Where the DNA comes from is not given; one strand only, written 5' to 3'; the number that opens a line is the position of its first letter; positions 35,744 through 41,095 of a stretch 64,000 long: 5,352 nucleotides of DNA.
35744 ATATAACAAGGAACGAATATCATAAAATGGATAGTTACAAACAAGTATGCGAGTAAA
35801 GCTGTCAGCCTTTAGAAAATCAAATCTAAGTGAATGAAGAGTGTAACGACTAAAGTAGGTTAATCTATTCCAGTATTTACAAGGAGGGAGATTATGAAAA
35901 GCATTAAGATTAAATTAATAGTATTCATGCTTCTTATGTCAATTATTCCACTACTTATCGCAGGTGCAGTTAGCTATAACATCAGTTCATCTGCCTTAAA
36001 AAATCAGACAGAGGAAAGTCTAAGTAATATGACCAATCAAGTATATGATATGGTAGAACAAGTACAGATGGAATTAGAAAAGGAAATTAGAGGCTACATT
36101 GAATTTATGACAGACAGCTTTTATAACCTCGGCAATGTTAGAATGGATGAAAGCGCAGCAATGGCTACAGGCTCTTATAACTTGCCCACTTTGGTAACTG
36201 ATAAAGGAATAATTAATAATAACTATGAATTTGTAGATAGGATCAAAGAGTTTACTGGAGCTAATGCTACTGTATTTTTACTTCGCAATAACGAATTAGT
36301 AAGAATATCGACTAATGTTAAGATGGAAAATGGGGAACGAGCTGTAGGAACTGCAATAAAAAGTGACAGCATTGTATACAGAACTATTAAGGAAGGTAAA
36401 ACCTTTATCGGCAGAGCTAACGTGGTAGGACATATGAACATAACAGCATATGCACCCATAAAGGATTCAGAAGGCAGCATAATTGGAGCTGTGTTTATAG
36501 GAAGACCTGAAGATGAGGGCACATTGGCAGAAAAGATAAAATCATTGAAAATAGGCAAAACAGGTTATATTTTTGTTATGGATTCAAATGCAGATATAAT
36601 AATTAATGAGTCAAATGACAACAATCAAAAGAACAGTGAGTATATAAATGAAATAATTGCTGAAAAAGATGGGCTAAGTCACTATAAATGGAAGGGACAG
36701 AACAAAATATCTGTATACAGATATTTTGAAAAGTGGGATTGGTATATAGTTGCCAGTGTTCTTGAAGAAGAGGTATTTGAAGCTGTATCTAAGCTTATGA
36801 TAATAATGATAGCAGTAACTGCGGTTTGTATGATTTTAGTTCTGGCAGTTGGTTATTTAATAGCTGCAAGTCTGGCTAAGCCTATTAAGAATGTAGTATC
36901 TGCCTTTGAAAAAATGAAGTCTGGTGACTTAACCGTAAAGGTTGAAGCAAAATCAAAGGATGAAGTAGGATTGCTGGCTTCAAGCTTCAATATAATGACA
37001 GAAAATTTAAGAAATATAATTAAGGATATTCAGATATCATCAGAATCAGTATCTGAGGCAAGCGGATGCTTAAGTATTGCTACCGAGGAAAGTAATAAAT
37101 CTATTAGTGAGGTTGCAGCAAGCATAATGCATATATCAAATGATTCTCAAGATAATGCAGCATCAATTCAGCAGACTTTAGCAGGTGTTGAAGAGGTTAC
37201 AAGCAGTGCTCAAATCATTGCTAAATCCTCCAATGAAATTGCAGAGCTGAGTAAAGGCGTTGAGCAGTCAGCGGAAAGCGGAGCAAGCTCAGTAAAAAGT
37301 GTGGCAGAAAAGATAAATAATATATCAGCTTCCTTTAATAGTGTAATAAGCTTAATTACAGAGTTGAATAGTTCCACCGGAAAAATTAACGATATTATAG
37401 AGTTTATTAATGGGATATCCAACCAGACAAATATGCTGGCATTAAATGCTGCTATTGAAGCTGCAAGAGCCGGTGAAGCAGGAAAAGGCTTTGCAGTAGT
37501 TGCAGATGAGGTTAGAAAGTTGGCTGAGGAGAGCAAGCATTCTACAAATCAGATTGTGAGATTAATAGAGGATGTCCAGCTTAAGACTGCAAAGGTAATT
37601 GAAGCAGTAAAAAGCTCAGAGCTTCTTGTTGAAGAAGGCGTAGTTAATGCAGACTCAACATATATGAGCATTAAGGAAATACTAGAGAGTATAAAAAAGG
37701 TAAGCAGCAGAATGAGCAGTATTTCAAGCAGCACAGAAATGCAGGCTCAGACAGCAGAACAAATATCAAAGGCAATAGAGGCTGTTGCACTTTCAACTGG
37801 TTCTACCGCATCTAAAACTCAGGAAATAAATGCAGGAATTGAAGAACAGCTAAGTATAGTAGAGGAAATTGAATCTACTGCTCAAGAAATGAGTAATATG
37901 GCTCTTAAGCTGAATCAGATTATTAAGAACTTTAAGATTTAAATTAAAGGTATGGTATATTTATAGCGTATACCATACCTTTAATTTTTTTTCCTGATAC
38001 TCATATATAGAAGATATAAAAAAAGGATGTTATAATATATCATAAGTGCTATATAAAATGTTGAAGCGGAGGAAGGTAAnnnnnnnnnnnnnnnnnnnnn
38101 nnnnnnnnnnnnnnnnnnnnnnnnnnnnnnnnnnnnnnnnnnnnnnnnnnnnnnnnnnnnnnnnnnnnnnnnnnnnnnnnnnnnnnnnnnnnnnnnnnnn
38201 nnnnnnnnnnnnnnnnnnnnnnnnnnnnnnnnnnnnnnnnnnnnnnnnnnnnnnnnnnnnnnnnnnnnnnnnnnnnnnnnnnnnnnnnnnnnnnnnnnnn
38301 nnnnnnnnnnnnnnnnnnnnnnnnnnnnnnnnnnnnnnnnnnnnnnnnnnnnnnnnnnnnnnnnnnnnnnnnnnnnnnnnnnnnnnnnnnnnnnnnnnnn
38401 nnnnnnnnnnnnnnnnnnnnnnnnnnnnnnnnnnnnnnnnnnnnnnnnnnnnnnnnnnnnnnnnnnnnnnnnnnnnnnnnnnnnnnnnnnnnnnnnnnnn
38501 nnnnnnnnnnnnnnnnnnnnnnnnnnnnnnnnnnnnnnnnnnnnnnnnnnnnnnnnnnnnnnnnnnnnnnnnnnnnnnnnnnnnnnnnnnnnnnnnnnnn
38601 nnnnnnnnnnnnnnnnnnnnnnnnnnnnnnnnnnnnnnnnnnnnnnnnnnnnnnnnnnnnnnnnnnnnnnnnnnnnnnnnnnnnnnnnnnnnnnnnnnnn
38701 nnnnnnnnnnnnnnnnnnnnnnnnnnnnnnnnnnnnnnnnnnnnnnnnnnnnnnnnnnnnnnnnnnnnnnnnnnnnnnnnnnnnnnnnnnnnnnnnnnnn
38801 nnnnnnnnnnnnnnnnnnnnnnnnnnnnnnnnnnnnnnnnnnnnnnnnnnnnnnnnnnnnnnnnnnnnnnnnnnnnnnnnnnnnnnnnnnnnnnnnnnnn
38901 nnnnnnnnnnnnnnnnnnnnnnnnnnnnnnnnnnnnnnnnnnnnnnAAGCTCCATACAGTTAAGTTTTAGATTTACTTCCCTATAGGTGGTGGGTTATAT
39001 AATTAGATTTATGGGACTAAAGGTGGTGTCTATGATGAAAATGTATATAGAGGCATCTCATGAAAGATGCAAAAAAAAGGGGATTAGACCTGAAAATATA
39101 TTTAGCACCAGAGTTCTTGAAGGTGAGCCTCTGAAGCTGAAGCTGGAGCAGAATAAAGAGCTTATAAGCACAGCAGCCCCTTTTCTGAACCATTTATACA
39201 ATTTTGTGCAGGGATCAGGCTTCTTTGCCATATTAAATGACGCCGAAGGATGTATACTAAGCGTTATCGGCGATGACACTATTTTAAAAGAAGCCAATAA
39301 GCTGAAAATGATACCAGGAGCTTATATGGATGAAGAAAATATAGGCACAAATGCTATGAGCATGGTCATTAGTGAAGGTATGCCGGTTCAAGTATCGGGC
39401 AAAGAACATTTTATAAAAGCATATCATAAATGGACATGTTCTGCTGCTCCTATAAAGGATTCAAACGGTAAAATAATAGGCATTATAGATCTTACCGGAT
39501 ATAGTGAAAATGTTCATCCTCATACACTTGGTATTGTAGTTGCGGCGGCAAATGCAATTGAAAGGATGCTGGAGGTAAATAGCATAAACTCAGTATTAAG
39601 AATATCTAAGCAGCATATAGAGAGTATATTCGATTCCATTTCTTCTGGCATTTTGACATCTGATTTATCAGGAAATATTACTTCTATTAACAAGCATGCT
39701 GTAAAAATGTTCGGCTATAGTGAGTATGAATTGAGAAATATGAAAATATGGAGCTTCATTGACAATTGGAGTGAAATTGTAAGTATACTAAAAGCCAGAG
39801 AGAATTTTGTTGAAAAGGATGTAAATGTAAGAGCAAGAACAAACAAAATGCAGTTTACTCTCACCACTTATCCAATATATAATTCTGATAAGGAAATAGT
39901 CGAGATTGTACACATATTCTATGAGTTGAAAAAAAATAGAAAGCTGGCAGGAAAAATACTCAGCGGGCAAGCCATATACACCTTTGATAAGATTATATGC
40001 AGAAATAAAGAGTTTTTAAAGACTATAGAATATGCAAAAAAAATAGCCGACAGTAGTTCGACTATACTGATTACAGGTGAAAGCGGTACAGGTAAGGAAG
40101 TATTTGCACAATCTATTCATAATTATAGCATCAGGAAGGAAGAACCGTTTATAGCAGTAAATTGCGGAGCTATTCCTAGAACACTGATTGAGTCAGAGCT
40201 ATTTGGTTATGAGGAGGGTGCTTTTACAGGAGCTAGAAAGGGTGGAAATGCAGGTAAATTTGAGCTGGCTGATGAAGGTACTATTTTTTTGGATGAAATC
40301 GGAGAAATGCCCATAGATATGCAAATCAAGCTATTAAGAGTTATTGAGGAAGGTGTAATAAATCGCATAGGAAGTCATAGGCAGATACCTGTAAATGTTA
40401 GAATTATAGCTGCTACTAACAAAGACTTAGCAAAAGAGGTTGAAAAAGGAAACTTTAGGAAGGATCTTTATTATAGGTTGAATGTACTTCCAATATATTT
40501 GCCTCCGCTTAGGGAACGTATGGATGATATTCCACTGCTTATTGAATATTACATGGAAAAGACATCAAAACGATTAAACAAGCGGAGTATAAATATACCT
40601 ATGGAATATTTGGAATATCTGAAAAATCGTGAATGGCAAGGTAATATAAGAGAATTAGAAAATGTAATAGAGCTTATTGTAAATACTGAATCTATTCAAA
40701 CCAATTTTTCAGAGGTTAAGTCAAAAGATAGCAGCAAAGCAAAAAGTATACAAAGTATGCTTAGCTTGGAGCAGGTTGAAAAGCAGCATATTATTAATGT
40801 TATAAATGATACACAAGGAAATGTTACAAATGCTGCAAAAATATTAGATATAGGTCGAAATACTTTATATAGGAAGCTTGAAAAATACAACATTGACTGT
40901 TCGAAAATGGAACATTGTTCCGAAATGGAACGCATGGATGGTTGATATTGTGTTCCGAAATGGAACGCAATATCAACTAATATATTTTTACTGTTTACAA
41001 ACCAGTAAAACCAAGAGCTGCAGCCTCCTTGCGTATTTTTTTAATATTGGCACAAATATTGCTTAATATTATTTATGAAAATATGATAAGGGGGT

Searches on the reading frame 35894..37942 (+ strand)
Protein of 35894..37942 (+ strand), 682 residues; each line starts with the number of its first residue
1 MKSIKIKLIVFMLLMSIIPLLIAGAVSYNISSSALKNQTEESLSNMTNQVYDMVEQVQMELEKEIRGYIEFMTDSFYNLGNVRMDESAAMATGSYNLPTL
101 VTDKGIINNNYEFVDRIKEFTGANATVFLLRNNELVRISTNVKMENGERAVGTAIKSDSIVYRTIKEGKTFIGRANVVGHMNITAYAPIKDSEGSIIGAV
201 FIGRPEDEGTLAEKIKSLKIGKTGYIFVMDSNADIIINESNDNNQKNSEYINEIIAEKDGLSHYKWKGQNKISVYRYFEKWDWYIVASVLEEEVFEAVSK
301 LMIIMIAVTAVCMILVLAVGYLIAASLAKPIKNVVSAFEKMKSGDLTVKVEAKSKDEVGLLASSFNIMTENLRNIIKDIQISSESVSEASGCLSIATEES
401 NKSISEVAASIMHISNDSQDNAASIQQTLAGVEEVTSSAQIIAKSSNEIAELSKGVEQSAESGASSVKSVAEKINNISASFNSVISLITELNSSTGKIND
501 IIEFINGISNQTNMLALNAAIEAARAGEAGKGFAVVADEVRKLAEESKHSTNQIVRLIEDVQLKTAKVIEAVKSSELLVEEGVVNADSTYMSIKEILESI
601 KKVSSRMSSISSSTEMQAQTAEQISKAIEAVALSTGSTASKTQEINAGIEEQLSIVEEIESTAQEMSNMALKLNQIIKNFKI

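Call 11: search_protein_families(library=ncbifam, proteins=[window:35894-37942:+], max_evalue=0.00001)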
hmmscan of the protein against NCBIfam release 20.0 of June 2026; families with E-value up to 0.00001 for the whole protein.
window:35894-37942:+ (682 aa): 16 families
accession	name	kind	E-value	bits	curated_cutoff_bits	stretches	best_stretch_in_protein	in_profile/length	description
NF058645.1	MCPCtpMPsAe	equivalog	3.7e-51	174.5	900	1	215-650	86-540/558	methyl-accepting chemotaxis protein CtpM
NF011615.0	PRK15041.1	equivalog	2.3e-33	115.7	947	1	295-656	186-508/554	methyl-accepting chemotaxis protein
NF041847.1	transduc_aer2_vibrio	equivalog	5.7e-33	114.1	1200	1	326-648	454-734/804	aerotaxis transducer Aer2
NF011622.0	PRK15048.1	equivalog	1.5e-30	106.8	900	1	306-659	194-509/553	methyl-accepting chemotaxis protein II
NF047851.1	MCPCitTducer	equivalog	1.7e-30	106.6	900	1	301-647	195-495/553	methyl-accepting chemotaxis citrate transducer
NF007309.0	PRK09793.1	equivalog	3.3e-30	105.5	903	1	301-653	188-497/533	methyl-accepting chemotaxis protein IV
NF050802.1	AspChtxCcaA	equivalog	5.9e-23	81.1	1300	1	442-573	516-647/700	aspartate chemotaxis receptor CcaA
NF038263.1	prot_phos_SiaA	equivalog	3.6e-12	45.6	700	1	263-429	269-425/658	biofilm regulation protein phosphatase SiaA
NF040691.1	MtrAB_MtrB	equivalog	4.7e-11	42.4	450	1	280-380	167-265/507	MtrAB system histidine kinase MtrB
NF033092.0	HK_WalK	equivalog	2.5e-10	39.6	725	1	284-454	160-331/594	cell wall metabolism sensor histidine kinase WalK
NF007837.0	PRK10549.1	equivalog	5e-10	38.7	603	1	308-372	169-233/466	envelope stress sensor histidine kinase BaeS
NF012163.2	BaeS_SmeS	equivalog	4e-09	35.9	500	1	303-373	166-234/457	sensor histidine kinase efflux regulator BaeS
NF053592.1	HK_near_YfiR_like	equivalog_domain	6.3e-08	32.4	194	1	293-372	141-221/223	sensor histidine kinase, YfiR-like protein-associated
NF011874.0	PRK15347.1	equivalog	8.6e-08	30.7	852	1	3-374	8-368/921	two component system sensor kinase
NF047496.1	HK_LIC11548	equivalog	7.5e-07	28.3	750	1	266-374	242-346/589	LIC_11548 family sensor histidine kinase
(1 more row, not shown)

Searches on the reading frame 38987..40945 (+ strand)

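Call 11: search_protein_families(library=ncbifam, proteins=[window:38987-40945:+], max_evalue=0.00001)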
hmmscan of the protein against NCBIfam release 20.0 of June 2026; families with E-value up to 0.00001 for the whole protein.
window:38987-40945:+ (652 aa): 30 families (the best 25 are shown)
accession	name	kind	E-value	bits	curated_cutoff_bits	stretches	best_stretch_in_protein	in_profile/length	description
NF008485.2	PRK11388.1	equivalog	1.2e-130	436.9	551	1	16-640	18-641/643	dihydroxyacetone kinase operon transcriptional regulator DhaR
NF041552.1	TF_PrdR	equivalog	6.6e-123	411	795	1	206-635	131-577/577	sigma-54 dependent transcriptional regulator PrdR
TIGR01817.1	nifA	equivalog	8.7e-97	325.1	528.85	1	328-607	190-465/534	nif-specific transcriptional activator NifA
TIGR02915.1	PEP_resp_reg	equivalog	4.4e-96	322.4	502.6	1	310-636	118-444/445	PEP-CTERM-box response regulator transcription factor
TIGR02329.1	propionate_PrpR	equivalog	1.8e-91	307.4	499.2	1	329-632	207-525/526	propionate catabolism operon regulatory protein PrpR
NF003451.0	PRK05022.1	equivalog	2.2e-91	307.1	476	1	334-635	190-509/512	nitric oxide reductase transcriptional regulator NorR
NF038308.1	RNA_repair_RtcR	equivalog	3.4e-89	300.1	650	1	329-637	175-519/530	RNA repair transcriptional activator RtcR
TIGR01818.1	ntrC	equivalog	1.6e-88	297.5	558.6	1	352-567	152-366/463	nitrogen regulation protein NR(I)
NF050807.1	TransRegFlbDCaul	equivalog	4e-88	296.3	750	1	334-643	118-447/454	sigma-54-dependent transcriptional regulator FlbD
NF011953.0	PRK15424.1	equivalog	1.1e-87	294.9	703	1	331-633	216-533/538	propionate catabolism operon regulatory protein PrpR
NF011958.0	PRK15429.1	equivalog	6.1e-87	292.8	830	1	332-640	377-690/692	formate hydrogenlyase transcriptional activator FlhA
NF008469.0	PRK11361.1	equivalog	1.3e-86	291.1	714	1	314-639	125-459/461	acetoacetate metabolism transcriptional regulator AtoC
NF041946.1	LuxO_transreg_Vib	equivalog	1.1e-83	281.7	800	2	330-566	129-364/463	quorum-sensing sigma-54 dependent transcriptional regulator LuxO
NF041906.1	V4R_TF_MobR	exception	2.2e-82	277.3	999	1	325-634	223-544/544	phenol degradation transcriptional regulator MobR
NF011695.0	PRK15115.1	equivalog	2e-81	274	763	1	334-640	135-442/445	two-component system response regulator GlrR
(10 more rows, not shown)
